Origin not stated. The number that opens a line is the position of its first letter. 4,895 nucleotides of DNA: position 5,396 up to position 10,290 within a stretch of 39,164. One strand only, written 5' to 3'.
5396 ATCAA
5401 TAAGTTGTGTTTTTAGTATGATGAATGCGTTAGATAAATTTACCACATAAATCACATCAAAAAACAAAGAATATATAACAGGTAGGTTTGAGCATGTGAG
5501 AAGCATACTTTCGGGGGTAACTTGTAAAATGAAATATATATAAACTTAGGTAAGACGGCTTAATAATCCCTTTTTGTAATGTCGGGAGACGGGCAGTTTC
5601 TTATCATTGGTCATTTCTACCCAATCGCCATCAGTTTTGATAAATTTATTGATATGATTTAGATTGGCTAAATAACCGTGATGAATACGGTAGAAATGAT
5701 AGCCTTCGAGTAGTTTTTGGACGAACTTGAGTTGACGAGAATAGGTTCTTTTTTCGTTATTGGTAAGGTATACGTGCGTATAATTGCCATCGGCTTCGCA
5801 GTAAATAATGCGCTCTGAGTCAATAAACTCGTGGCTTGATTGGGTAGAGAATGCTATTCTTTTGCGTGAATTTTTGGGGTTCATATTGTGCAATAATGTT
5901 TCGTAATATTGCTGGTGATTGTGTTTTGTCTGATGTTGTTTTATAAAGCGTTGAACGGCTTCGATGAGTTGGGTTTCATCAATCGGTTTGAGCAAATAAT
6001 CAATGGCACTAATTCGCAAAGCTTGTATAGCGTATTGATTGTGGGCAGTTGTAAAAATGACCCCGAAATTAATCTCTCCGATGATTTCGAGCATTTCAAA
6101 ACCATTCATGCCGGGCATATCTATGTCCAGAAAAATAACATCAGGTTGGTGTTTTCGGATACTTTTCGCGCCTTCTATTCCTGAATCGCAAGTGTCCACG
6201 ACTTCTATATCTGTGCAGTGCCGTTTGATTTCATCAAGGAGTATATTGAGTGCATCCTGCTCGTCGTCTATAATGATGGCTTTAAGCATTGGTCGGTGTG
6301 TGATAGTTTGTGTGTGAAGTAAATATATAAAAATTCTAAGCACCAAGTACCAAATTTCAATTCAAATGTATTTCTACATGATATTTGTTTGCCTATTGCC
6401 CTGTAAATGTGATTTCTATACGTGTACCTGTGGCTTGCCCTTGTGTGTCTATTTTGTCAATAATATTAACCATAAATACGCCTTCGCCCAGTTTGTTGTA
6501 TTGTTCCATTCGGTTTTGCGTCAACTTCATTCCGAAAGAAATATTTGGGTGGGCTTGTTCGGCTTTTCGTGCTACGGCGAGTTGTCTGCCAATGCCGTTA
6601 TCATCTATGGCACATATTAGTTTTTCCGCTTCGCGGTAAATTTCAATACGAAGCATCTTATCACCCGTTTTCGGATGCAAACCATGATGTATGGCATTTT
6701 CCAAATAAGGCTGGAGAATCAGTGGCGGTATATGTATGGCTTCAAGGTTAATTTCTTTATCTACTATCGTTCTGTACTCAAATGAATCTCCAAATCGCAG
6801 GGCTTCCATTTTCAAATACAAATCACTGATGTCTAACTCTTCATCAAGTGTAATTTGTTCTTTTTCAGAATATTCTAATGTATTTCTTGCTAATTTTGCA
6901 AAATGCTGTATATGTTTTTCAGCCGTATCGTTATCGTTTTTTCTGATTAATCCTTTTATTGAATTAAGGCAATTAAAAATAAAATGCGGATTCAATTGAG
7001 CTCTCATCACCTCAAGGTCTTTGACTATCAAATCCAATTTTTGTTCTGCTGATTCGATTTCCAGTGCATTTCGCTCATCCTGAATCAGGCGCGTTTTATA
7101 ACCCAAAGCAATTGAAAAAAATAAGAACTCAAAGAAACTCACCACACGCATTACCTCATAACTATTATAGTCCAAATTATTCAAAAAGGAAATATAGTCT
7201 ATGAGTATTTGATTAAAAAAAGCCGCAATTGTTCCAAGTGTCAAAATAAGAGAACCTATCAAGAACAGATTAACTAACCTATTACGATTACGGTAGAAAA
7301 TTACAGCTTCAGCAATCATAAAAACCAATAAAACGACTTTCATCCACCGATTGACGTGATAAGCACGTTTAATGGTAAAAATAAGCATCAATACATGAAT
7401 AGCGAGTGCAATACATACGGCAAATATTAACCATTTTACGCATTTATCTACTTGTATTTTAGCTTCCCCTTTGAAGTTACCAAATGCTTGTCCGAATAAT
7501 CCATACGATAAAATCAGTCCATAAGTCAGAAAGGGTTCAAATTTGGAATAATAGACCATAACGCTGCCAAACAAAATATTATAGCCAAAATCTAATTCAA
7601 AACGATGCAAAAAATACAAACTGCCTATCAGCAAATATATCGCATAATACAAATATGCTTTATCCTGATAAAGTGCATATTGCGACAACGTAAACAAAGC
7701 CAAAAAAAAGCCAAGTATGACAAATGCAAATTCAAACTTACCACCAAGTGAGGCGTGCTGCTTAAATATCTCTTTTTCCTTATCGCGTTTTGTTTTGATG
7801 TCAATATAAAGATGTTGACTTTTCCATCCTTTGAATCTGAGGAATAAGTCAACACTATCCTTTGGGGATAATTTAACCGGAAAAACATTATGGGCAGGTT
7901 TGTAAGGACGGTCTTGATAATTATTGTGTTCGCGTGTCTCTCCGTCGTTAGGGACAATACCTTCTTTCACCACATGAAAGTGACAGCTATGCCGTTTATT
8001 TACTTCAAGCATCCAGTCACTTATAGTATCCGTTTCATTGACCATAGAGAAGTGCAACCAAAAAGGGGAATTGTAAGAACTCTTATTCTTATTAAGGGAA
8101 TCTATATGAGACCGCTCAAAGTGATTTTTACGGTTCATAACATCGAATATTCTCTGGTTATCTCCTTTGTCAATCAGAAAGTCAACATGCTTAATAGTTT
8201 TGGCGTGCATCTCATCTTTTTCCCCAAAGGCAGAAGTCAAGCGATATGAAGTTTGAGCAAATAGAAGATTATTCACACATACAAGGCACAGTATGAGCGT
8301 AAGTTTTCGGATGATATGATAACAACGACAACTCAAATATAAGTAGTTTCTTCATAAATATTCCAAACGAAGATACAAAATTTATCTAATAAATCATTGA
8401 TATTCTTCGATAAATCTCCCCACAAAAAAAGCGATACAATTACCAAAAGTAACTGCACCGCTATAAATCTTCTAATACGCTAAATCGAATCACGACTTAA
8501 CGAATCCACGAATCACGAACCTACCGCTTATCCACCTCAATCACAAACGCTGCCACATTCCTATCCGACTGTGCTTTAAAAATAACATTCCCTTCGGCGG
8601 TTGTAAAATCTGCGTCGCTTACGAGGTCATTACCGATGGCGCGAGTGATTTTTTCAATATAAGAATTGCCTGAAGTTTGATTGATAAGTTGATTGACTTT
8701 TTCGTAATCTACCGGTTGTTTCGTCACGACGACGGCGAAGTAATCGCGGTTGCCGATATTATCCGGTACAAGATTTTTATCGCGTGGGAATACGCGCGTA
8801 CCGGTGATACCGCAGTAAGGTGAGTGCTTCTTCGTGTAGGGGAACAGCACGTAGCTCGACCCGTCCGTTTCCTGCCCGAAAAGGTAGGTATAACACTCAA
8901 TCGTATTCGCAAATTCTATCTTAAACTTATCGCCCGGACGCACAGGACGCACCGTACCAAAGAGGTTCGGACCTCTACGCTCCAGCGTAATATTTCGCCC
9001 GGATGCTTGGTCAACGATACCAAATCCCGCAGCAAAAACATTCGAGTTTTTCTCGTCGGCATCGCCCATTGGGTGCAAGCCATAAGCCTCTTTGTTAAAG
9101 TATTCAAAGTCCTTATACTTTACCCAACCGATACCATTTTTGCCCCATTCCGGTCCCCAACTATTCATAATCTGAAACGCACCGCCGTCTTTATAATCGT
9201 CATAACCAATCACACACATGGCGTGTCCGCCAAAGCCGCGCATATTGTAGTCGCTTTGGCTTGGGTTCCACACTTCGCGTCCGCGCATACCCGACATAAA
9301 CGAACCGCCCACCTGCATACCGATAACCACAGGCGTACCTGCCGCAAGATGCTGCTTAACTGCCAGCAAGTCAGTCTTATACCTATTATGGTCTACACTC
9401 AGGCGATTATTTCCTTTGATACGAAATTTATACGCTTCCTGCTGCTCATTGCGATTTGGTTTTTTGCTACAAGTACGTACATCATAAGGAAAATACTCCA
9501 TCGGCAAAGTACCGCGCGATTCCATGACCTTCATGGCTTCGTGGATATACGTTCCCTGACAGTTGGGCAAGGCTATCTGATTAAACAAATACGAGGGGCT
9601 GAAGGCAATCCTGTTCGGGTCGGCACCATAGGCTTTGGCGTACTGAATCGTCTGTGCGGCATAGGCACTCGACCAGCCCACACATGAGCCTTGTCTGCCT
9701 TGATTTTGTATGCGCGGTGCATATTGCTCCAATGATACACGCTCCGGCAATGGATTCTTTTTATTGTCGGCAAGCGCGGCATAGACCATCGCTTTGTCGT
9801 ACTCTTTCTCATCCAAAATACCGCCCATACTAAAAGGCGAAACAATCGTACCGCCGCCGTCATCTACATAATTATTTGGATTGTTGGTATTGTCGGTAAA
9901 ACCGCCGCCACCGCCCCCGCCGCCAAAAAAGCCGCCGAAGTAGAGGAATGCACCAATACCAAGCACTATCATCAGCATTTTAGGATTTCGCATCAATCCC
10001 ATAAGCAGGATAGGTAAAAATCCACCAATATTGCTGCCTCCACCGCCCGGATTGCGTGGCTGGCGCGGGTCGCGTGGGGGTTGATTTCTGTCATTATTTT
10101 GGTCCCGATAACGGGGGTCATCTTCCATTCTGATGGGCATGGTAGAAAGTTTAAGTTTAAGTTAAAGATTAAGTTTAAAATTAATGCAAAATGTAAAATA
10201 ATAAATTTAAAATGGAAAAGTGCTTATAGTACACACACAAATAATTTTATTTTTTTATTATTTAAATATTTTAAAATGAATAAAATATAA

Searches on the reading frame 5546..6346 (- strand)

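Call 73: search_protein_families(library=pfam, proteins=[window:5546-6346:-], max_evalue=0.0001)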
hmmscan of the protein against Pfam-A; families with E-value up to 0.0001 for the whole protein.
window:5546-6346:- (266 aa): 2 families
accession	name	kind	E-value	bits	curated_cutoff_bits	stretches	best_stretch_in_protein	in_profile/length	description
PF00072.30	Response_reg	-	1.5e-22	80.3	30.2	1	24-132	2-111/111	Response regulator receiver domain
PF04397.21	LytTR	-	2.5e-16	60.1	22.6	1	174-264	5-96/98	LytTr DNA-binding domain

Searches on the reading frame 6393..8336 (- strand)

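Call 73: search_protein_families(library=pfam, proteins=[window:6393-8336:-], max_evalue=0.0001)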
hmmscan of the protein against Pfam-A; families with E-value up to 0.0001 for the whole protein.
window:6393-8336:- (647 aa): 3 families
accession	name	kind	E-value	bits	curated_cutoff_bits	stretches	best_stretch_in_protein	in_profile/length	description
PF06580.19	His_kinase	-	2.8e-23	82.4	25.2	1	441-519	3-81/81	Histidine kinase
PF07695.17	7TMR-DISM_7TM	-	1.2e-13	51.9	29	1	203-414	6-205/205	7TM diverse intracellular signalling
PF07696.17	7TMR-DISMED2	-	1.3e-12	48.2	22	1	49-176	2-130/136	7TMR-DISM extracellular 2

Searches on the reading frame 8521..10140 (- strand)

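Call 74: search_protein_families(library=pfam, proteins=[window:8521-10140:-], max_evalue=0.0001)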
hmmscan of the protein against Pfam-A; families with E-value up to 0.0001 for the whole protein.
window:8521-10140:- (539 aa): 2 families
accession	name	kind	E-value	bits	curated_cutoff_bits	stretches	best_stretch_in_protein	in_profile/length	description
PF00112.29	Peptidase_C1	-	1.3e-13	52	20.7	1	141-339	14-201/220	Papain family cysteine protease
PF14326.11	DUF4384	-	2.5e-05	24.7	27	1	400-454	2-56/81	Domain of unknown function (DUF4384)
